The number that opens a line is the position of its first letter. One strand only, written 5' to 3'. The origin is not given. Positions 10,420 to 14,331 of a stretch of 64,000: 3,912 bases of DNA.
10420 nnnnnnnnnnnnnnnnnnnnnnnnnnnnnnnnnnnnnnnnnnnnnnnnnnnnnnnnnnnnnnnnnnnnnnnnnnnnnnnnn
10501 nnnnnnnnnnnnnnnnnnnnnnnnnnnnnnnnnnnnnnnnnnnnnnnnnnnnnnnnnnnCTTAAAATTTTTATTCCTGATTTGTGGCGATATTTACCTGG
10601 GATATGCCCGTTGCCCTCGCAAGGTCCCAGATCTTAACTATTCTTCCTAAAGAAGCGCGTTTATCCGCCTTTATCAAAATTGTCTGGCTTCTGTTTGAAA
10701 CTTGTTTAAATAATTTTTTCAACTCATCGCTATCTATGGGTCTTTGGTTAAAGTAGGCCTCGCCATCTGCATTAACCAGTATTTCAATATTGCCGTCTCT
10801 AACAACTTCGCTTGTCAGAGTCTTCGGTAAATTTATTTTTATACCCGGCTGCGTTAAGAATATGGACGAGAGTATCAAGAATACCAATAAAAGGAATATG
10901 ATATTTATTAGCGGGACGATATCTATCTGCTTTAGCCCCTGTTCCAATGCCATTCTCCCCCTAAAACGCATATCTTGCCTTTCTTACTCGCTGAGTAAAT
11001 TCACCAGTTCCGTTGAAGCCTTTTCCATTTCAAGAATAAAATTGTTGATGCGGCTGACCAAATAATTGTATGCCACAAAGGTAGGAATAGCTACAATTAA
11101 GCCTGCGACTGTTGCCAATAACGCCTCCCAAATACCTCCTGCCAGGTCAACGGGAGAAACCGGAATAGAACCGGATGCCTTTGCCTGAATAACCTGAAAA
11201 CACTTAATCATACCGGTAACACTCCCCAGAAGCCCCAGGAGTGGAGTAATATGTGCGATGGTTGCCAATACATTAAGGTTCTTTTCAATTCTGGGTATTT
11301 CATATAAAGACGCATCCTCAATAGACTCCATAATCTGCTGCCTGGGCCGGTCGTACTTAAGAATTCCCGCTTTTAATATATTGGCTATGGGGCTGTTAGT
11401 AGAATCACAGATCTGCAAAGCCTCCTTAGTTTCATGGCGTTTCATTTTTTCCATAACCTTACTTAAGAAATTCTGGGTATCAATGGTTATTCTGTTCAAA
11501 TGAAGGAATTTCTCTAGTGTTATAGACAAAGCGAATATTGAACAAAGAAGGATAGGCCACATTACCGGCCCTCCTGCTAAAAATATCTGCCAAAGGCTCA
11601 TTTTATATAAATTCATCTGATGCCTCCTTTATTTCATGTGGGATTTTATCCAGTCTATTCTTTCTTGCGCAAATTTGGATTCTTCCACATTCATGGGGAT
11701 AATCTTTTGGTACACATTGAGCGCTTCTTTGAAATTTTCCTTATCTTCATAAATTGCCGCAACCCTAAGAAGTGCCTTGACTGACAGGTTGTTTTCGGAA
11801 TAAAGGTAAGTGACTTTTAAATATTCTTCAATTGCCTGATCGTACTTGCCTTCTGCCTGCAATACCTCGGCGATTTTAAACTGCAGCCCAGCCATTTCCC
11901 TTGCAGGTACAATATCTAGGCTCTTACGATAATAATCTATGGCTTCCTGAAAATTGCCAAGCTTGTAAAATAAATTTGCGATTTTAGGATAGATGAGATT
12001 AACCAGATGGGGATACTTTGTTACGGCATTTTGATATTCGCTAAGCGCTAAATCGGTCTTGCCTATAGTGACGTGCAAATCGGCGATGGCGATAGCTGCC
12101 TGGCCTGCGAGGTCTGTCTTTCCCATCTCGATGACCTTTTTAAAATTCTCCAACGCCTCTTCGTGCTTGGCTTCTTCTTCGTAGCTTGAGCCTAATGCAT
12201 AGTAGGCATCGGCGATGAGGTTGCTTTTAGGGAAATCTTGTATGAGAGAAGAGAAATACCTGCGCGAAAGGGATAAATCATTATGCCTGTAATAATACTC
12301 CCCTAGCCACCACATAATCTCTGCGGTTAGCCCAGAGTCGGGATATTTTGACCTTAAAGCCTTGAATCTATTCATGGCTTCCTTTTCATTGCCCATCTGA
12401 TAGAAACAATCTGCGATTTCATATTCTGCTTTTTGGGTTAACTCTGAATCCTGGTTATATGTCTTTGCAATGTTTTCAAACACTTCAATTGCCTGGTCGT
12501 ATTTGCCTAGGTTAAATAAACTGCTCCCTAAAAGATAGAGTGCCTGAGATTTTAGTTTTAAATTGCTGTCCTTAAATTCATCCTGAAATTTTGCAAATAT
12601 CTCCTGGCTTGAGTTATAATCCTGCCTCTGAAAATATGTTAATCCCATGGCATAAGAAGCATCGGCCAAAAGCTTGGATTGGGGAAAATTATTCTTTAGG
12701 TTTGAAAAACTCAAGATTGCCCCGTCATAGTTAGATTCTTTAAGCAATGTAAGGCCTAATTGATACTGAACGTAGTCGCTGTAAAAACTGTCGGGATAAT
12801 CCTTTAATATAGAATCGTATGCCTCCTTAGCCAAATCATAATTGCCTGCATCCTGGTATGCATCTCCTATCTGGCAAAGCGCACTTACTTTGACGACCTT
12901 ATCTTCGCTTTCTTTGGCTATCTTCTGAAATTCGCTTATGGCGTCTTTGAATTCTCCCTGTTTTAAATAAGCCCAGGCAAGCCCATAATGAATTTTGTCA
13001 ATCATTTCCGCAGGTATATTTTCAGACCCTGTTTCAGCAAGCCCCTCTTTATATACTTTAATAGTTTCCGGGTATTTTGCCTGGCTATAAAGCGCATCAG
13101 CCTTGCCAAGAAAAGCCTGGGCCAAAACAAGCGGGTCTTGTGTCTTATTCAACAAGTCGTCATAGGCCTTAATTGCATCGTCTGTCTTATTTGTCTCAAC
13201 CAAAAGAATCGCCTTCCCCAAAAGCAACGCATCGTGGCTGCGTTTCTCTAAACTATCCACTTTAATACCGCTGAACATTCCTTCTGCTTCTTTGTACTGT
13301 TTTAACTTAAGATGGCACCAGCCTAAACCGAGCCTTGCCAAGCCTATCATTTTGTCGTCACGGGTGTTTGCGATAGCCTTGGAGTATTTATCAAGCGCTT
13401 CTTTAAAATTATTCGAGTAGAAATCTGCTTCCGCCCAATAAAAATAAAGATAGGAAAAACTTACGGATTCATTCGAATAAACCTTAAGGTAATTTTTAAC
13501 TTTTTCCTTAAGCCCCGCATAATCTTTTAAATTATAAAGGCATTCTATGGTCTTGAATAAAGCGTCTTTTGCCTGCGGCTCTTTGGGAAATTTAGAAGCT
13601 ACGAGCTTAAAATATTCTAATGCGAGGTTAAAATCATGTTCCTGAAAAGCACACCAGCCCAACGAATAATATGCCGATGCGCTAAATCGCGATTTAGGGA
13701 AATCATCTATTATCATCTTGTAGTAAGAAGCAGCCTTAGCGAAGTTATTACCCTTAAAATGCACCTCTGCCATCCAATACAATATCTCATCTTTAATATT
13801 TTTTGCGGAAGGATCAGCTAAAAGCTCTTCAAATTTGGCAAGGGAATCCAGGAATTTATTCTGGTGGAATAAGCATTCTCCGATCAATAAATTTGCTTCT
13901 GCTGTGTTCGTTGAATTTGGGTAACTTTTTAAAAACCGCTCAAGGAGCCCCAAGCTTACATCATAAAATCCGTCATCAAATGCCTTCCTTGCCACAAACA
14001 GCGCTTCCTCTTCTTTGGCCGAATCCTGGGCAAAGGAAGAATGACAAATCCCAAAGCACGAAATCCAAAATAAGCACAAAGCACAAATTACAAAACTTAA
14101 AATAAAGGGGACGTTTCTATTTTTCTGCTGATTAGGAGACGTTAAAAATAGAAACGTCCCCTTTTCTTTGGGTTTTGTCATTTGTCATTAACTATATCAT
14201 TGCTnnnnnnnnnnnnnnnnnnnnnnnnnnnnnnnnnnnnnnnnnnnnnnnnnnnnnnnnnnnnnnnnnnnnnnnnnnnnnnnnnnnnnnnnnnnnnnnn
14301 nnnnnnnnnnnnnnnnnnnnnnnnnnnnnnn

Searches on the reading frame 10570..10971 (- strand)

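Call 65: search_protein_families(library=pfam, proteins=[window:10570-10971:-], max_evalue=0.0001)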
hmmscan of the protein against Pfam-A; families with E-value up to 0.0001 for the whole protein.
window:10570-10971:- (133 aa): 1 family
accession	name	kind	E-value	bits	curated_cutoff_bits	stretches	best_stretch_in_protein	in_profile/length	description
PF02472.21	ExbD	-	2.4e-28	99.2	25.4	1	13-132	5-127/128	Biopolymer transport protein ExbD/TolR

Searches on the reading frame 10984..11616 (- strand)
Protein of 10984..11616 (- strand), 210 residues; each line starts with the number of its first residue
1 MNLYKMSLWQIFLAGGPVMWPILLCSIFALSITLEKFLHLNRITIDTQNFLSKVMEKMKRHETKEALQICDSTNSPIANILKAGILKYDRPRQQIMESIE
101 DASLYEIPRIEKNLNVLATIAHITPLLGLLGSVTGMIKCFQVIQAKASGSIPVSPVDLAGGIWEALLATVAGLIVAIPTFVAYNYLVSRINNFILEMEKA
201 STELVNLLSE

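Call 65: search_protein_families(library=pfam, proteins=[window:10984-11616:-], max_evalue=0.0001)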
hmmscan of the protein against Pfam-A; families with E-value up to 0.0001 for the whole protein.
window:10984-11616:- (210 aa): 1 family
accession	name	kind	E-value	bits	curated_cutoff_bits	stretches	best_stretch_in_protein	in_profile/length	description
PF01618.21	MotA_ExbB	-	4e-30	104.6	22.9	1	73-198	2-126/127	MotA/TolQ/ExbB proton channel family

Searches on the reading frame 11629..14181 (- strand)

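Call 65: search_protein_families(library=pfam, proteins=[window:11629-14181:-], max_evalue=0.0001)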
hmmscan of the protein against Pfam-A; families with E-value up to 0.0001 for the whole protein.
window:11629-14181:- (850 aa): 27 families (the best 25 are shown)
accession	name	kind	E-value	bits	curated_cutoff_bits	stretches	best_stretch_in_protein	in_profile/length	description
PF13174.12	TPR_6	-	3.4e-65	212.8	26.3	3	435-465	3-33/33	Tetratricopeptide repeat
PF13432.12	TPR_16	-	1.1e-63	211.5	32.7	0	510-577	1-63/65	Tetratricopeptide repeat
PF07719.23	TPR_2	-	3.6e-56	183.1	27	0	734-759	7-32/34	Tetratricopeptide repeat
PF13424.12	TPR_12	-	6.2e-46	154.9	30.1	1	763-829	2-73/77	Tetratricopeptide repeat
PF00515.34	TPR_1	-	1.5e-44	148.5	27.8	1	734-759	7-32/34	Tetratricopeptide repeat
PF13428.12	TPR_14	-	4.1e-43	141.8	23.5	0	546-582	2-38/44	Tetratricopeptide repeat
PF14559.12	TPR_19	-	2.8e-38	130.5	25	1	558-615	4-57/68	Tetratricopeptide repeat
PF13181.12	TPR_8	-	2.7e-30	102.3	25.7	0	657-686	1-30/34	Tetratricopeptide repeat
PF13176.12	TPR_7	-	3.1e-22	77.1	27.9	0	734-761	5-32/36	Tetratricopeptide repeat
PF12895.13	ANAPC3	-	2.5e-20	73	27.2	1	485-570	5-81/82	Anaphase-promoting complex, cyclosome, subunit 3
PF13525.12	YfiO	-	6.5e-18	65.7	25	2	168-247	5-83/203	Outer membrane lipoprotein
PF24575.1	TPR_Slam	-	1.5e-14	54.7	35.2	0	713-784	35-101/104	Surface lipoprotein assembly modifier, N-terminal TPR repeats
PF09976.15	TPR_21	-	2.2e-14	54.1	25.5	0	245-349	78-178/193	Tetratricopeptide repeat-like domain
PF25062.1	ARM_TT21_N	-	5.9e-13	49.5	40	0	451-651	13-199/222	Tetratricopeptide repeat protein 21 N-terminal ARM repeat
PF13374.12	TPR_10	-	6e-11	42.4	27.5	0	734-757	8-31/42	Tetratricopeptide repeat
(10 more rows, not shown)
